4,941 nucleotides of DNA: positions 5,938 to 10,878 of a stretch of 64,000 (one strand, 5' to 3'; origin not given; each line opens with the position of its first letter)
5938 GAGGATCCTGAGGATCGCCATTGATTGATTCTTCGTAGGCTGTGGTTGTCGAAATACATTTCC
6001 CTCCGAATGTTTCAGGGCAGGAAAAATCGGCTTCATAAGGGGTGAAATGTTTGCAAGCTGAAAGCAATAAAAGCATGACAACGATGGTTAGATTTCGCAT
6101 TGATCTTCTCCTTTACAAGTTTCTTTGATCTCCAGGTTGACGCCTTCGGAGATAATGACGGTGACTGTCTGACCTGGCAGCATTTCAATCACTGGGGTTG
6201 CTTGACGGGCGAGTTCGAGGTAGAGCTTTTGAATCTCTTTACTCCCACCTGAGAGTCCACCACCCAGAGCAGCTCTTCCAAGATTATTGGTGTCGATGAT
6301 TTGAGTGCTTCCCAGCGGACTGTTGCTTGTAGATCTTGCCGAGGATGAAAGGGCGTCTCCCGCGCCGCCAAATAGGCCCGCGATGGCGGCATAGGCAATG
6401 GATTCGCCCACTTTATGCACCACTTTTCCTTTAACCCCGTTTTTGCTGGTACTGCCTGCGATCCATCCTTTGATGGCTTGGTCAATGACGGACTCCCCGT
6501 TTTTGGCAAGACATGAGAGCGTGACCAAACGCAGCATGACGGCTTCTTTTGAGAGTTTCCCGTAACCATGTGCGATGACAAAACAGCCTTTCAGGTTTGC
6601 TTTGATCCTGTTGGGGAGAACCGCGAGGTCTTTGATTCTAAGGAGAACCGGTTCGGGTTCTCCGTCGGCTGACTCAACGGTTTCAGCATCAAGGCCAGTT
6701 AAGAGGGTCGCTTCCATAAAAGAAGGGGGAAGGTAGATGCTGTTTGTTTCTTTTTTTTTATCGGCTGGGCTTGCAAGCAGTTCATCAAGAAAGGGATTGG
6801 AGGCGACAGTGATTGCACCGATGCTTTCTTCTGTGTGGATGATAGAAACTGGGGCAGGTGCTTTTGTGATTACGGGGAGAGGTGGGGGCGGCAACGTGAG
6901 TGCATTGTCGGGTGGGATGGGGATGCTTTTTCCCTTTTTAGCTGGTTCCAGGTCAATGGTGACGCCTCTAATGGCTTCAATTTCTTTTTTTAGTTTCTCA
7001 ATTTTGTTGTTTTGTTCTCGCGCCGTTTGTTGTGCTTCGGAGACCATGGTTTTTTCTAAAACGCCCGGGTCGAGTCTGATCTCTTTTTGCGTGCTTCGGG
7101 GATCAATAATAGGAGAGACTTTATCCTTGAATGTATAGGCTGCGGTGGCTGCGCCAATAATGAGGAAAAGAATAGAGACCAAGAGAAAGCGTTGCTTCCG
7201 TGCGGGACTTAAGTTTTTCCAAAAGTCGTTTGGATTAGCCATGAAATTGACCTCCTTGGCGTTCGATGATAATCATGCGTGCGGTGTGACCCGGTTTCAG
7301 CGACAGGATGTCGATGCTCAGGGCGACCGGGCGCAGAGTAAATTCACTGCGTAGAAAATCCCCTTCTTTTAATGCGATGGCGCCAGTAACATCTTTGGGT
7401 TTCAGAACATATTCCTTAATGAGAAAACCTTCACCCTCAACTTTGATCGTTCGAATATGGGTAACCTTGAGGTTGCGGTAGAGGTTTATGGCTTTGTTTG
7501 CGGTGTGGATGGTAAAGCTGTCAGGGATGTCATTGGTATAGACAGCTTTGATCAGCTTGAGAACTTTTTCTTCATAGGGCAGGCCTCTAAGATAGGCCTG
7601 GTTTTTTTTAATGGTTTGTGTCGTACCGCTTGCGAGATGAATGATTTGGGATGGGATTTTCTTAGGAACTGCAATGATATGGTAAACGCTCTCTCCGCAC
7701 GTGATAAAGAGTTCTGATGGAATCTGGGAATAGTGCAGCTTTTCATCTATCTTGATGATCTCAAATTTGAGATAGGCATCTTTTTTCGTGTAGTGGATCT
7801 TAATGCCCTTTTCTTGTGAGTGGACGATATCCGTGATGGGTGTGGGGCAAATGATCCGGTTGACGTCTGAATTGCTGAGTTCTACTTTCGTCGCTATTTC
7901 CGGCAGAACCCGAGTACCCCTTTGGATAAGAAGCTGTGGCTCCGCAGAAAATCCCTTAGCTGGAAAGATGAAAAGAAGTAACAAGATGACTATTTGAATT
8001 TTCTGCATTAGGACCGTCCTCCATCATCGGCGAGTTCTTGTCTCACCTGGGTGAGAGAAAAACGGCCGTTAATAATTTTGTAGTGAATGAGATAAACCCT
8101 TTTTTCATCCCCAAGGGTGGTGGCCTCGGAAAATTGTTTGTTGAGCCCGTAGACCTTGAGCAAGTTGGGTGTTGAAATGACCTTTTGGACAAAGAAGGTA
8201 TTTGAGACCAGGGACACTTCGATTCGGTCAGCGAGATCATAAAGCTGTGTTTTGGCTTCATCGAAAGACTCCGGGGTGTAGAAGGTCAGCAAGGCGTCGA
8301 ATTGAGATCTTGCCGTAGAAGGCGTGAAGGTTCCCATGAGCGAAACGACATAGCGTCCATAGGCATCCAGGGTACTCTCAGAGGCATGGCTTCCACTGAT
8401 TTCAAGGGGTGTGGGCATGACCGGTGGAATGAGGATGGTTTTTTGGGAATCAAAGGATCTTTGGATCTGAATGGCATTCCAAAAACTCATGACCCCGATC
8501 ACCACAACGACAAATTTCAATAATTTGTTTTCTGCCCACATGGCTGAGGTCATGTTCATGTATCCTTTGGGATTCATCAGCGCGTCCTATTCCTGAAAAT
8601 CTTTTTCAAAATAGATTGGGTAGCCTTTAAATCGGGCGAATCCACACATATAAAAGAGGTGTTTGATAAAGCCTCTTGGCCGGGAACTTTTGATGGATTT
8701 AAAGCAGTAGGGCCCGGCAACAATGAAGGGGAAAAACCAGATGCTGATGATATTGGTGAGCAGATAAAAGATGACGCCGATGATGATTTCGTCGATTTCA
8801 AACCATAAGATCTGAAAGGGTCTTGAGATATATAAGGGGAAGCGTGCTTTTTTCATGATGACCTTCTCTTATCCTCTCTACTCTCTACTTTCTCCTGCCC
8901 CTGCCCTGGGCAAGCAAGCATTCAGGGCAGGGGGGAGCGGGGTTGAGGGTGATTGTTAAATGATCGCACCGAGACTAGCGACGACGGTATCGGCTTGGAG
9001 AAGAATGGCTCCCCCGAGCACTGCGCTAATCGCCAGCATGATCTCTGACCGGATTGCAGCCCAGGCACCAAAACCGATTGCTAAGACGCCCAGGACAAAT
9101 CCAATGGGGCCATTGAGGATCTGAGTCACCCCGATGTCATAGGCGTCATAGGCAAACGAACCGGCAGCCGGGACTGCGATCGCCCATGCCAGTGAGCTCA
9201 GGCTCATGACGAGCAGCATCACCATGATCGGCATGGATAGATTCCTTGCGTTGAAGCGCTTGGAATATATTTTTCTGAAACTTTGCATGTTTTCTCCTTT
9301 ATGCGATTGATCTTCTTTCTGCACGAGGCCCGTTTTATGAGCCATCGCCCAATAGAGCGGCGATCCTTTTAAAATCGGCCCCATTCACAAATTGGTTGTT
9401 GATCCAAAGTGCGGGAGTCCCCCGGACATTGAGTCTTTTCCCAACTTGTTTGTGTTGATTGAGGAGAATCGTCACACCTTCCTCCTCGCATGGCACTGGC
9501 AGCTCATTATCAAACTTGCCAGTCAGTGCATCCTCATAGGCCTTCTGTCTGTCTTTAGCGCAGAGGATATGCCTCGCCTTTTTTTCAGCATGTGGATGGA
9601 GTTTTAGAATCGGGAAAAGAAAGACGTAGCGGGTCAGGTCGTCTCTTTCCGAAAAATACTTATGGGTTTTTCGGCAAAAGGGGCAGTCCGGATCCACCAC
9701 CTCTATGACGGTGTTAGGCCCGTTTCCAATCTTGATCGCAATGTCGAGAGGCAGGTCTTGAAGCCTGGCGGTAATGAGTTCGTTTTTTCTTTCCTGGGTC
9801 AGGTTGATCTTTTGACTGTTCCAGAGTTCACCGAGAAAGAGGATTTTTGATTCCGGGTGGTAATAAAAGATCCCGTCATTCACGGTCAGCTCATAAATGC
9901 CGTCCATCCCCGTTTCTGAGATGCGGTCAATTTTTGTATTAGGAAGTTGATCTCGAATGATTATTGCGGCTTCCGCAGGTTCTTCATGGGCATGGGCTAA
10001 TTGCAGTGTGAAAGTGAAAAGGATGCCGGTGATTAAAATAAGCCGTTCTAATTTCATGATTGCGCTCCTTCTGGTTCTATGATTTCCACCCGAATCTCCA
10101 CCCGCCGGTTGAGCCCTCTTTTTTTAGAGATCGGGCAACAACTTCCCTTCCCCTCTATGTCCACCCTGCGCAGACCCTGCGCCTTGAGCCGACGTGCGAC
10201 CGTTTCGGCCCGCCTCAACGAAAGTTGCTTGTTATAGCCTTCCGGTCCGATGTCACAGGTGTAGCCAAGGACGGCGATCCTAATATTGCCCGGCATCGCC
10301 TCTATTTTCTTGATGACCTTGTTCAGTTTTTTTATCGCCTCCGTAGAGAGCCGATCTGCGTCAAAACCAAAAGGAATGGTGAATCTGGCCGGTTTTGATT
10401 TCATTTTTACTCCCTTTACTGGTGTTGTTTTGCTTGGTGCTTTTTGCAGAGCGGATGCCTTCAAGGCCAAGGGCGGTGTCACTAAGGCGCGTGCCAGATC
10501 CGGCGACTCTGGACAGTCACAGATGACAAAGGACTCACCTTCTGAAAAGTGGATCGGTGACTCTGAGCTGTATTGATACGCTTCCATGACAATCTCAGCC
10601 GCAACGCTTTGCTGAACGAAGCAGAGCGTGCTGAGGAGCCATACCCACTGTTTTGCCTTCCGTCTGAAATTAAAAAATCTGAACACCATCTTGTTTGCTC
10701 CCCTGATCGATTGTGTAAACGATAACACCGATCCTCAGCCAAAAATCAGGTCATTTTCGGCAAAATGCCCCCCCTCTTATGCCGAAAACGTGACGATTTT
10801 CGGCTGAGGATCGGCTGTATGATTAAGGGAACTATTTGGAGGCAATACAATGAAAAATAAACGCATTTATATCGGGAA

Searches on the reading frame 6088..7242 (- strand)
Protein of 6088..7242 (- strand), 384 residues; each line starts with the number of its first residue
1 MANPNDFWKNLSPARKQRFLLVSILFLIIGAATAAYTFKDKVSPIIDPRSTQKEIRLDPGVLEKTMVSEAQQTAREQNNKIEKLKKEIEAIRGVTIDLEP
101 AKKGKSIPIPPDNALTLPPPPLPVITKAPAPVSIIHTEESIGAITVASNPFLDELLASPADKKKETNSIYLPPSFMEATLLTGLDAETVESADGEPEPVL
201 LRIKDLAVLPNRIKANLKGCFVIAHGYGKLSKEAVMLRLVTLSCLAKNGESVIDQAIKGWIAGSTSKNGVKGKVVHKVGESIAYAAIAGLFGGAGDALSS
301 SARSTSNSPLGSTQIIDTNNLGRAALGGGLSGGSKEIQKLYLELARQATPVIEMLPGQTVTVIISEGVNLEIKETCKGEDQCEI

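Call 9: search_protein_families(library=pfam, proteins=[window:6088-7242:-], max_evalue=0.001)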
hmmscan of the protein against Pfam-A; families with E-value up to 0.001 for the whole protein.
window:6088-7242:- (384 aa): 1 family
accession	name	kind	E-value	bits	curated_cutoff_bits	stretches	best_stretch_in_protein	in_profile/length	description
PF03743.19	TrbI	-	5.7e-30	105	35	1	170-370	1-188/188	Bacterial conjugation TrbI-like protein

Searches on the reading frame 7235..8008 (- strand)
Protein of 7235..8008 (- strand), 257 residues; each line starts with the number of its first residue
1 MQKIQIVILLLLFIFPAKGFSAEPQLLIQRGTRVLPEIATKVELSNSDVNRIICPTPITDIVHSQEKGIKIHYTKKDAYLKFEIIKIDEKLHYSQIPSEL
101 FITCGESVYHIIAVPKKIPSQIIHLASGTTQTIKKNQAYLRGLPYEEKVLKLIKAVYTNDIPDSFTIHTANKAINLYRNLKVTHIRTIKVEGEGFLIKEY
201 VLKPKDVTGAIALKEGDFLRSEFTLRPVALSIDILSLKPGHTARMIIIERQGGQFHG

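Call 35: search_protein_families(library=pfam, proteins=[window:7235-8008:-], max_evalue=0.001)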
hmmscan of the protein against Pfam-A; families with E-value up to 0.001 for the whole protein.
window:7235-8008:- (257 aa): 2 families
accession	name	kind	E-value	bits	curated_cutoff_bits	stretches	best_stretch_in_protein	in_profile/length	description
PF23536.1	TraK_C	-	9e-18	64.9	28.5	1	135-249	2-110/110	TraK C-terminal domain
PF06586.17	TraK_N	-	7.3e-16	58.8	24.8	1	34-129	2-95/100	TraK N-terminal domain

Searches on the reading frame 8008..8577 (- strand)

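Call 49: search_protein_families(library=ncbifam, proteins=[window:8008-8577:-], max_evalue=0.001)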
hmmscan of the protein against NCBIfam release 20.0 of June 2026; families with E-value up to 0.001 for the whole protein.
window:8008-8577:- (189 aa): 1 family
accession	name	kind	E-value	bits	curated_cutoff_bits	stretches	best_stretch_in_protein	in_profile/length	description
TIGR02761.1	TraE_TIGR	equivalog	3.3e-22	79.2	109.05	1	22-177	22-179/181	type IV conjugative transfer system protein TraE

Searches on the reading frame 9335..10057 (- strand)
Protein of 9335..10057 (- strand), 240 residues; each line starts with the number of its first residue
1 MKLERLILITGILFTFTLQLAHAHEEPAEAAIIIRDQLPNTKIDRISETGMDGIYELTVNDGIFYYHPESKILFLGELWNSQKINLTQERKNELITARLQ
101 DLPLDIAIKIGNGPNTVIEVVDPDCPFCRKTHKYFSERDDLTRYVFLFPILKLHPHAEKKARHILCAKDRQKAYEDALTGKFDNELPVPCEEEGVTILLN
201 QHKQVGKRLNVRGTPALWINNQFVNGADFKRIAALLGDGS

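Call 35: search_protein_families(library=pfam, proteins=[window:9335-10057:-], max_evalue=0.001)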
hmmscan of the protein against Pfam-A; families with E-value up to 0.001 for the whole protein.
window:9335-10057:- (240 aa): 3 families
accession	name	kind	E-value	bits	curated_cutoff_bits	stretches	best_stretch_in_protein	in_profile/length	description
PF13098.12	Thioredoxin_2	-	1.1e-15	58.3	27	1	111-222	3-84/104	Thioredoxin-like domain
PF10411.14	DsbC_N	-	3.4e-12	46.2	25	1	23-88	3-70/70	Disulfide bond isomerase protein N-terminal domain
PF13462.12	Thioredoxin_4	-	1.7e-05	25.5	23.2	0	113-134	13-34/165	Thioredoxin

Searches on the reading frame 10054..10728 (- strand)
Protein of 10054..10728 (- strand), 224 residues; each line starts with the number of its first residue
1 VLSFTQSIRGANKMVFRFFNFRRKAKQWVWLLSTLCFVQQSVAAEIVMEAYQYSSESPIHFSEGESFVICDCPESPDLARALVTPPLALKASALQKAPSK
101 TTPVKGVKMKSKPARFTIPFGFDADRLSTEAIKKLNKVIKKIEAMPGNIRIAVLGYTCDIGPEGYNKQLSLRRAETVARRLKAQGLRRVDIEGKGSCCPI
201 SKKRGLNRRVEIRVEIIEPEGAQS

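Call 35: search_protein_families(library=pfam, proteins=[window:10054-10728:-], max_evalue=0.001)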
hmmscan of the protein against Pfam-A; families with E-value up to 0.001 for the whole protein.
window:10054-10728:- (224 aa): 1 family
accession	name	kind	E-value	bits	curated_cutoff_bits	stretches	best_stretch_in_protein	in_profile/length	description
PF00691.25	OmpA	-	1.3e-12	48.3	27.2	1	120-211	2-96/98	OmpA family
